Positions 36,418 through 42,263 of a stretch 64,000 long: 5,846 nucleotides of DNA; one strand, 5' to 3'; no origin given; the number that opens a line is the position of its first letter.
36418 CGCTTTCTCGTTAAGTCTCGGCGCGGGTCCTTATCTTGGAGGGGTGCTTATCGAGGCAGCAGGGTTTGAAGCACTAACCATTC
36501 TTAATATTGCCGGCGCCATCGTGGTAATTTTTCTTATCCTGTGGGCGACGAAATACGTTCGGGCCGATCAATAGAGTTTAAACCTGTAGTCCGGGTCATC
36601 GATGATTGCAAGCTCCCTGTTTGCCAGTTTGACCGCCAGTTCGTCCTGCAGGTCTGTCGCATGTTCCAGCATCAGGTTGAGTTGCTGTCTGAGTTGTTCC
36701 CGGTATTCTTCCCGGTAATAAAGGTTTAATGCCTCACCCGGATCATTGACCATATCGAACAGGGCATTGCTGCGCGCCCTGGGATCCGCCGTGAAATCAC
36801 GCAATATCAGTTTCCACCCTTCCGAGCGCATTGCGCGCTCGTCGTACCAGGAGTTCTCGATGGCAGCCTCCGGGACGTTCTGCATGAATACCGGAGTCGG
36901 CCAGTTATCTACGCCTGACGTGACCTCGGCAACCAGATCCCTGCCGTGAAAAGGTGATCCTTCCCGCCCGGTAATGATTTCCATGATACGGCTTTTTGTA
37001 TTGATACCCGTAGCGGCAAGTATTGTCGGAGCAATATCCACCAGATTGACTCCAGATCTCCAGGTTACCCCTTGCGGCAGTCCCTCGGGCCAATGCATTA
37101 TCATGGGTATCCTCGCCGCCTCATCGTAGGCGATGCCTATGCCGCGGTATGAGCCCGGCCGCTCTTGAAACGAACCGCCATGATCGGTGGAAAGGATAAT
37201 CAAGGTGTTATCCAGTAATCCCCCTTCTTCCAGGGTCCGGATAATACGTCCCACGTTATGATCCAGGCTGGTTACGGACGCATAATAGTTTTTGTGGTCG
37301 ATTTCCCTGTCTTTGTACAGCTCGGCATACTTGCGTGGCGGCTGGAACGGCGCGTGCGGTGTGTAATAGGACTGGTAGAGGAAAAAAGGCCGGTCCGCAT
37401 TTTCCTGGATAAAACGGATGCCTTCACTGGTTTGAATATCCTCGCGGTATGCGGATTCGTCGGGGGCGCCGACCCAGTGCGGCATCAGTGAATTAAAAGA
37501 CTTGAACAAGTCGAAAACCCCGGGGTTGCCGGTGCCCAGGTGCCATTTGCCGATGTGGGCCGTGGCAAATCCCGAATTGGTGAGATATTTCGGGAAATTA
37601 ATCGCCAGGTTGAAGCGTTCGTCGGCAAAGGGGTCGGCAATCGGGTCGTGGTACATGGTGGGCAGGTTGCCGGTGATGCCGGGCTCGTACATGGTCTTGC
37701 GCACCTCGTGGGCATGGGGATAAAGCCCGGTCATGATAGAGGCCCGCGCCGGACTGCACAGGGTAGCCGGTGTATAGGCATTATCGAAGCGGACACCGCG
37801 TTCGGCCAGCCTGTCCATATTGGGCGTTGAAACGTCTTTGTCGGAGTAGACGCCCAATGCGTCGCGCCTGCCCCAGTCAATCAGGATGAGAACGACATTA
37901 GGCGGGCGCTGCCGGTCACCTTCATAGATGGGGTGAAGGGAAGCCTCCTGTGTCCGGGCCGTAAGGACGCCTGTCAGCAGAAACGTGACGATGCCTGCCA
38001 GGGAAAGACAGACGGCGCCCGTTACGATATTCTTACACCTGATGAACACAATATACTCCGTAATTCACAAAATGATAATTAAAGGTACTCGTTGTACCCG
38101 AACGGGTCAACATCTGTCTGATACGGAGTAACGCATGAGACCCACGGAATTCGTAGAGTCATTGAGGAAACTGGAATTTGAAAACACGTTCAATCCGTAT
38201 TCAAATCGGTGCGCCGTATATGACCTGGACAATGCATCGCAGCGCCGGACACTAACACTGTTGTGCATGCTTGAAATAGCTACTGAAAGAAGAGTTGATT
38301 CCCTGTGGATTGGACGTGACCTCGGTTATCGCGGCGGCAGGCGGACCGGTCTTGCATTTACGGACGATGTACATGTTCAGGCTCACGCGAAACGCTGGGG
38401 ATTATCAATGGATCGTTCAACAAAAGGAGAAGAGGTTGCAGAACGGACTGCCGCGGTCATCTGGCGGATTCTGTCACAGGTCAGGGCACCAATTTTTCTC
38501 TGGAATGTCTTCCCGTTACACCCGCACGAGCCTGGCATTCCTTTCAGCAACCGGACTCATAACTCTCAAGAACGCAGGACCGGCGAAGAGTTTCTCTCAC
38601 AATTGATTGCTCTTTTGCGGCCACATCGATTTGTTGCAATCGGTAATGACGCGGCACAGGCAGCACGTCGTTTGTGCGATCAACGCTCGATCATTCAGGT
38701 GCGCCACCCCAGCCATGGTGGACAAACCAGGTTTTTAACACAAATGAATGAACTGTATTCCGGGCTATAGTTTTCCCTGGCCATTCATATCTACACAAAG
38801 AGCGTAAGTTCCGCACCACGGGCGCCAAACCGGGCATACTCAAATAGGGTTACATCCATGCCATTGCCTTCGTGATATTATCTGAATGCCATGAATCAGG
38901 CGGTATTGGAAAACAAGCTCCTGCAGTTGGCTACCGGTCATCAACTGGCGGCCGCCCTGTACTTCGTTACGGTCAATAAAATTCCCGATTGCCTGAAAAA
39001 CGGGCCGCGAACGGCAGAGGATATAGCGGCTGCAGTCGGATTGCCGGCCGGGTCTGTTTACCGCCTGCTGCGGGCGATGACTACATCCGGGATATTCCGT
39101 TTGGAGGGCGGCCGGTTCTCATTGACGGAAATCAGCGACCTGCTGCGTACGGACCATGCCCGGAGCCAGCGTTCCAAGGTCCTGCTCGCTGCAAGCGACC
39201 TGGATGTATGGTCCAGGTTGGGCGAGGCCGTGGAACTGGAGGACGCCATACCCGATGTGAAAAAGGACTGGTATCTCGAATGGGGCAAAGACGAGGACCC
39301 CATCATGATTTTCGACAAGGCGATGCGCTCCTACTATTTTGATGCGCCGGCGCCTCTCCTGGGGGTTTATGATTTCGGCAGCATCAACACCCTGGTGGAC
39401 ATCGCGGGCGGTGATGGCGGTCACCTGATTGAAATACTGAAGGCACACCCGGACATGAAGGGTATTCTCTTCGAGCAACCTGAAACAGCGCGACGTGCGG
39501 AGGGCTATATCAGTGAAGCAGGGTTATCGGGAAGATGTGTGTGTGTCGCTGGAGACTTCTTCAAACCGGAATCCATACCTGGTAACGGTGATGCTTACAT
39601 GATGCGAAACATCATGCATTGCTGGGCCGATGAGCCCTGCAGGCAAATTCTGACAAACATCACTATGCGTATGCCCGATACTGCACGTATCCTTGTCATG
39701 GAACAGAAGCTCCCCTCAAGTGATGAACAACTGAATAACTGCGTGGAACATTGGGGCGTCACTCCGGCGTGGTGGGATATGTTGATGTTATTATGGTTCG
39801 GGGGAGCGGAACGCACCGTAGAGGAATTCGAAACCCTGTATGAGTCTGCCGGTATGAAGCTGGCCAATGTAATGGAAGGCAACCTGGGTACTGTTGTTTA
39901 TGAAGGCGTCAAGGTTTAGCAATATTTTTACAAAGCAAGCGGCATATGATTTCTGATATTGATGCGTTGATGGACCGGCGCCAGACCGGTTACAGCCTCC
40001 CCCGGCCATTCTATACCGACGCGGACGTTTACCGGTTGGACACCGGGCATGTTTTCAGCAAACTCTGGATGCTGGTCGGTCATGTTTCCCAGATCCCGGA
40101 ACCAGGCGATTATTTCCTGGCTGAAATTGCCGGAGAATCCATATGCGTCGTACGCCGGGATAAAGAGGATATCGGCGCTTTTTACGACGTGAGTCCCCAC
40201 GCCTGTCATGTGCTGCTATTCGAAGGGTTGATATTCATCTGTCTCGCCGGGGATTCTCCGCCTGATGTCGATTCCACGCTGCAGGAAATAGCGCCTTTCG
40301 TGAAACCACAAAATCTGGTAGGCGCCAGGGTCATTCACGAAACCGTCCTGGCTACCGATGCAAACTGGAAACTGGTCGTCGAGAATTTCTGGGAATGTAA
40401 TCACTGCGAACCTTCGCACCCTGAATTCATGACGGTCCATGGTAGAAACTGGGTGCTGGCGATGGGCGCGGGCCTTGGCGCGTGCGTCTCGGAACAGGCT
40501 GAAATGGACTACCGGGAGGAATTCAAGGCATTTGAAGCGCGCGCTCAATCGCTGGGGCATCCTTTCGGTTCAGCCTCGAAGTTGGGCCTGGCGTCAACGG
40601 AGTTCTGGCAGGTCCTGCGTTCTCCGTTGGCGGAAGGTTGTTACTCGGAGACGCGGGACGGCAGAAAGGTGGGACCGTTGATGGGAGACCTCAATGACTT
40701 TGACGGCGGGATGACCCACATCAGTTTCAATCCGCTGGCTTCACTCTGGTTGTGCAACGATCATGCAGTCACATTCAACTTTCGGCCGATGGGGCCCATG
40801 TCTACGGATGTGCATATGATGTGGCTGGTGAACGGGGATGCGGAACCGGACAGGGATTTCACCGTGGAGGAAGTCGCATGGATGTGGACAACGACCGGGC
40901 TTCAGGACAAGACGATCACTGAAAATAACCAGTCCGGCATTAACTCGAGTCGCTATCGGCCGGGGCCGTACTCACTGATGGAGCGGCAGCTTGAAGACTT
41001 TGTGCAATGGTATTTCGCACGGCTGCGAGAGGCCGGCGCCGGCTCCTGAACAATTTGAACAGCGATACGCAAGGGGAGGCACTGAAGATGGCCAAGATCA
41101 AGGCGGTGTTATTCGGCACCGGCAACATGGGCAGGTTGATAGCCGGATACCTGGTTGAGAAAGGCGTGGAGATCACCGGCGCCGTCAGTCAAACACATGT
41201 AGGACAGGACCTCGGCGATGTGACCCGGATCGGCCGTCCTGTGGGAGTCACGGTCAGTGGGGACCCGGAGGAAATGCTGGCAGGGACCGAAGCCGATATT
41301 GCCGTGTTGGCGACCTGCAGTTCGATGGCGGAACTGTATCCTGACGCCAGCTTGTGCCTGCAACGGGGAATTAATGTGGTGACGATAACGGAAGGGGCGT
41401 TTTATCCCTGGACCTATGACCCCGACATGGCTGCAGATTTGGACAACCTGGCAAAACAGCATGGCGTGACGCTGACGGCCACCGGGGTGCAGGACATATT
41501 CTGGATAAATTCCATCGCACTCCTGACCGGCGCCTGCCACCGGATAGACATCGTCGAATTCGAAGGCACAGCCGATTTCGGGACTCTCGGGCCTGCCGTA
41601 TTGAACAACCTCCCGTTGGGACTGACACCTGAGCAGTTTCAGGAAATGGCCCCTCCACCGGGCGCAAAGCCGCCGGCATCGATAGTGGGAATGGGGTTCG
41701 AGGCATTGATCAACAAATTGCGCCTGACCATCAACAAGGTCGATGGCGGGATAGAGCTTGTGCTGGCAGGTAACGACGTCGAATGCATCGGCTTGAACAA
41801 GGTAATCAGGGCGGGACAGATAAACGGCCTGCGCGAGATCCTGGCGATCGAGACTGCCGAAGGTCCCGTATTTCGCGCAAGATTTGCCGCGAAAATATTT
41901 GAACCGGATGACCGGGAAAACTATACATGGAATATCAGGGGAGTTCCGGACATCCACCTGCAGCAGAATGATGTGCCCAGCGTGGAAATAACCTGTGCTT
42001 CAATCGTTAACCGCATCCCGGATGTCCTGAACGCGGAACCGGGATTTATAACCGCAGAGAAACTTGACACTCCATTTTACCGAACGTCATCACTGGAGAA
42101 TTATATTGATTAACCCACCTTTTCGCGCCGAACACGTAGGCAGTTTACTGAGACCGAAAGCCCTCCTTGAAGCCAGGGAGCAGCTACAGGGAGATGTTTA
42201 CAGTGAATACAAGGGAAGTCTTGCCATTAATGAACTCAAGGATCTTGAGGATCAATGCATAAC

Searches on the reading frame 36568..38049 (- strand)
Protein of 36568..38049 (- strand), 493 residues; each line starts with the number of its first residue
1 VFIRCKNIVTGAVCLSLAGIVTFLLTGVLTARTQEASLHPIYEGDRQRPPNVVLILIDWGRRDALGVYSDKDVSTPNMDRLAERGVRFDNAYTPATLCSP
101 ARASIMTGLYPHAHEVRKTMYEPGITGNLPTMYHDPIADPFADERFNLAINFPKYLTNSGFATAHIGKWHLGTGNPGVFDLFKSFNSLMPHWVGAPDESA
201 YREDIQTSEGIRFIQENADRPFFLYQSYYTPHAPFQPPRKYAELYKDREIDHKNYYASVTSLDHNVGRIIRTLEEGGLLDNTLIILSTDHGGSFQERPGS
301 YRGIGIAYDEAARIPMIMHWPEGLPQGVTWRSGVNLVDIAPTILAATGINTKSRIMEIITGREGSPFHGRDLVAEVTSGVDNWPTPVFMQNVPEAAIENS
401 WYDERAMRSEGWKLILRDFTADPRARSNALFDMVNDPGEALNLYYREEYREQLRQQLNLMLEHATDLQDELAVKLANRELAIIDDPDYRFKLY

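Call 5: search_protein_families(library=pfam, proteins=[window:36568-38049:-])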
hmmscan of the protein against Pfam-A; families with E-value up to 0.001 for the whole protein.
window:36568-38049:- (493 aa): 4 families
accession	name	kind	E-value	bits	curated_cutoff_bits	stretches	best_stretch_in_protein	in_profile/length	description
PF00884.28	Sulfatase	-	5.9e-52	177.3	25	1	50-349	1-301/301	Sulfatase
PF01663.27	Phosphodiest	-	7.5e-14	52.5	23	2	52-124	1-71/342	Type I phosphodiesterase / nucleotide pyrophosphatase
PF16347.10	SGSH_C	-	7.1e-11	42.9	29.3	1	307-462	11-149/154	N-sulphoglucosamine sulphohydrolase, C-terminal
PF02995.22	DUF229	-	0.00012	21.4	25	1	254-301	305-352/496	Protein of unknown function (DUF229)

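Call 6: search_protein_families(library=ncbifam, proteins=[window:36568-38049:-])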
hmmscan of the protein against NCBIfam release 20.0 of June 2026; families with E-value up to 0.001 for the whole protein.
window:36568-38049:- (493 aa): 8 families
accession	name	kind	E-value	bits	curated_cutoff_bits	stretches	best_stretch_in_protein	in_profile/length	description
NF010322.0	PRK13759.1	equivalog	3.9e-53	180.6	481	3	253-470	268-463/486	arylsulfatase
TIGR03417.1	chol_sulfatase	equivalog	6.9e-40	137.4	433.45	2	253-456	253-432/500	choline-sulfatase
NF045661.1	HdlasePehA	equivalog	1.1e-35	123.2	900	3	50-116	3-69/506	phosphoric/sulfuric ester hydrolase PehA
NF052527.1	Mn_arylsulf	exception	3.4e-30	105.4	850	3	50-113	2-66/479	manganese-dependent arylsulfatase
NF053595.1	LptchSynLtaSGpos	equivalog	5.7e-09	35.1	970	1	215-356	388-535/626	lipoteichoic acid synthase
NF038282.1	LapC_YejM_PbgA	exception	4.6e-08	31.8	825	1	246-329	405-484/584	LPS biosynthesis-modulating metalloenzyme YejM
NF042991.1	alk_phos_PafA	equivalog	1.2e-05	23.9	650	0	22-116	10-105/554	alkaline phosphatase PafA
NF051873.1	AlkPhosPhoY32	equivalog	0.00025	19.7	1000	0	305-352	485-530/539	alkaline phosphatase PhoY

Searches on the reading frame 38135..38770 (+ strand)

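Call 5: search_protein_families(library=pfam, proteins=[window:38135-38770:+])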
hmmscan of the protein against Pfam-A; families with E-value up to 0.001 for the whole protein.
window:38135-38770:+ (211 aa): 1 family
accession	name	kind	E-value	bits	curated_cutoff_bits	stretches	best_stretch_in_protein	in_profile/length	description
PF03167.25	UDG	-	2.7e-08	34.4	24.3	1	58-197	12-123/141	Uracil DNA glycosylase superfamily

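Call 6: search_protein_families(library=ncbifam, proteins=[window:38135-38770:+])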
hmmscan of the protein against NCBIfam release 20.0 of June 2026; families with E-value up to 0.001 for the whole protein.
window:38135-38770:+ (211 aa): 0 families

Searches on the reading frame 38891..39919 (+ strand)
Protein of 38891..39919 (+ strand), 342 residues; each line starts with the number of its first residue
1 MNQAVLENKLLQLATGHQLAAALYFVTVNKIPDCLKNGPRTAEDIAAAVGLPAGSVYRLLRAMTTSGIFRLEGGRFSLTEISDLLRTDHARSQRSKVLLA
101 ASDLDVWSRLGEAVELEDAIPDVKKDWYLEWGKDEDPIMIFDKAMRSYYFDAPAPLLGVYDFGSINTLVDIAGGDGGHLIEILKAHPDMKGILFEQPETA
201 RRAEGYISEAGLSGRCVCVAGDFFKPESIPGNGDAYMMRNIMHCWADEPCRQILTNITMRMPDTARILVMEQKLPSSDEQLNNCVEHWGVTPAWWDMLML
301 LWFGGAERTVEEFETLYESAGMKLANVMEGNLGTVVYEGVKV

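Call 5: search_protein_families(library=pfam, proteins=[window:38891-39919:+])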
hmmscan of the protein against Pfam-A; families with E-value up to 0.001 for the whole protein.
window:38891-39919:+ (342 aa): 4 families
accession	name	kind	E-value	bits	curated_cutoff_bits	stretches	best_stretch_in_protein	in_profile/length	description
PF00891.24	Methyltransf_2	-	1.5e-28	100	22.3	1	133-322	31-209/210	O-methyltransferase domain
PF08100.18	Dimerisation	-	3.8e-10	39.9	25.6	1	7-86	6-91/93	O-methyltransferase dimerisation domain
PF09339.16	HTH_IclR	-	1.2e-05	25.4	22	1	33-68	10-47/52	IclR helix-turn-helix domain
PF01978.25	TrmB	-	8.1e-05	22.8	25.6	1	35-72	18-55/68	Sugar-specific transcriptional regulator TrmB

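Call 6: search_protein_families(library=ncbifam, proteins=[window:38891-39919:+])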
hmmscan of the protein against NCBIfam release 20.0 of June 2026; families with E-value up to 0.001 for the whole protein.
window:38891-39919:+ (342 aa): 3 families
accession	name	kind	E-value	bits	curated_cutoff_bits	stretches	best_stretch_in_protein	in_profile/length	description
TIGR02716.1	C20_methyl_CrtF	equivalog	8.8e-11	41.4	276.1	1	33-273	17-256/306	bacteriochlorophyllide d C-20 methyltransferase BchU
TIGR04543.1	ketoArg_3Met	equivalog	1.3e-06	27.8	425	0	165-269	150-261/336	2-ketoarginine methyltransferase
NF053543.1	FlxJ_fam_MTase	equivalog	1.7e-05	23.9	560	1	163-272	176-286/352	FlxJ family methyltransferase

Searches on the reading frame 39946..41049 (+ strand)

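Call 5: search_protein_families(library=pfam, proteins=[window:39946-41049:+])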
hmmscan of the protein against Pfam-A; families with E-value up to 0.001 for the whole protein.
window:39946-41049:+ (367 aa): 1 family
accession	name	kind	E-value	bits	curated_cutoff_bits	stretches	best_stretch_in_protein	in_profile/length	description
PF00848.25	Ring_hydroxyl_A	-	7.2e-25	88.5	24.9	1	128-361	5-207/208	Ring hydroxylating alpha subunit (catalytic domain)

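Call 6: search_protein_families(library=ncbifam, proteins=[window:39946-41049:+])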
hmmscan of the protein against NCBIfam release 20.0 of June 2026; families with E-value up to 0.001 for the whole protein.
window:39946-41049:+ (367 aa): 5 families
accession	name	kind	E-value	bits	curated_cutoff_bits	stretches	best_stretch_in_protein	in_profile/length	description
NF058607.1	GlBtMonoOxGbcA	equivalog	3.4e-69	233.3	670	2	89-362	154-414/420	glycine betaine monooxygenase oxygenase subunit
NF042946.1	3PPDioc_HcaE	equivalog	3.7e-13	49.3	830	1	4-86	4-84/450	3-phenylpropionate/cinnamic acid dioxygenase subunit alpha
TIGR03229.1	benzo_1_2_benA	equivalog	2.4e-09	36.6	780.95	1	8-87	5-85/433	benzoate 1,2-dioxygenase large subunit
TIGR03228.1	anthran_1_2_A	equivalog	0.00012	21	671.9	0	16-86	14-84/438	anthranilate 1,2-dioxygenase large subunit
NF041684.1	ant_diox_AndAc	equivalog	0.00097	17.8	750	0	11-81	16-87/418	anthranilate 1,2-dioxygenase large subunit AndAc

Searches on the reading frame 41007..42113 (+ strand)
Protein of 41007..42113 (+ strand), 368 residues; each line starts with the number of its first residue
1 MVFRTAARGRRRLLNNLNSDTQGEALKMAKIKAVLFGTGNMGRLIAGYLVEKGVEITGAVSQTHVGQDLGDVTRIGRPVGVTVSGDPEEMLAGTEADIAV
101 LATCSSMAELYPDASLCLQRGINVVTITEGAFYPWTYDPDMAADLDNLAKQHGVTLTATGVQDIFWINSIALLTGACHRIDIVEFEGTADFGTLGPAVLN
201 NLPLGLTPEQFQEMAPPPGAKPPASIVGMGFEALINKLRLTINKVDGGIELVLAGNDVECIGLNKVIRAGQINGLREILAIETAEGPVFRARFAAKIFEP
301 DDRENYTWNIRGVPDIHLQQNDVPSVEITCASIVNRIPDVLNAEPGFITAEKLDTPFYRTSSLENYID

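Call 33: search_protein_families(library=pfam, max_evalue=1e-8, proteins=[window:41007-42113:+])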
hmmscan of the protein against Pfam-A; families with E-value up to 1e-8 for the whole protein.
window:41007-42113:+ (368 aa): 1 family
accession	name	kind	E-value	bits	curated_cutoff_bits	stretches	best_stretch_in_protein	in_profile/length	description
PF19328.4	DAP_DH_C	-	2.5e-11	44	23.3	1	170-356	7-193/206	2,4-diaminopentanoate dehydrogenase C-terminal domain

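Call 74: search_solved_structures(query=window:41007-42113:+, max_evalue=0.00001)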
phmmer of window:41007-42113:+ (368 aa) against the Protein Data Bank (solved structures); distinct sequences matched with E-value up to 0.00001: 7.
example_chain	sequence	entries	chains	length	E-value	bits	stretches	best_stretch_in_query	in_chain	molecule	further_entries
6iaq_A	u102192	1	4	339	7.5e-70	238.8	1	30-359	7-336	Dihydrodipicolinate reductase N-terminus domain-containing protein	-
6iau_A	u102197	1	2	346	3.1e-50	174.3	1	30-363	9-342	Amine Dehydrogenase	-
7qzl_D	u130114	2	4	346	2.8e-48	167.8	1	30-363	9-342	Amine Dehydrogenase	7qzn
7xdu_A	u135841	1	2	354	6.2e-34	120.7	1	28-356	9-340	4-hydroxy-tetrahydrodipicolinate reductase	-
6g1h_A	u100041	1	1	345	4.2e-27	98.2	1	31-356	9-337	Dihydrodipicolinate reductase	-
6g1m_A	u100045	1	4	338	5.7e-27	97.7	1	32-356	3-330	Dihydrodipicolinate reductase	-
7r09_A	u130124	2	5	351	1.8e-26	96.1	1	31-355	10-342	Amine Dehydrogenase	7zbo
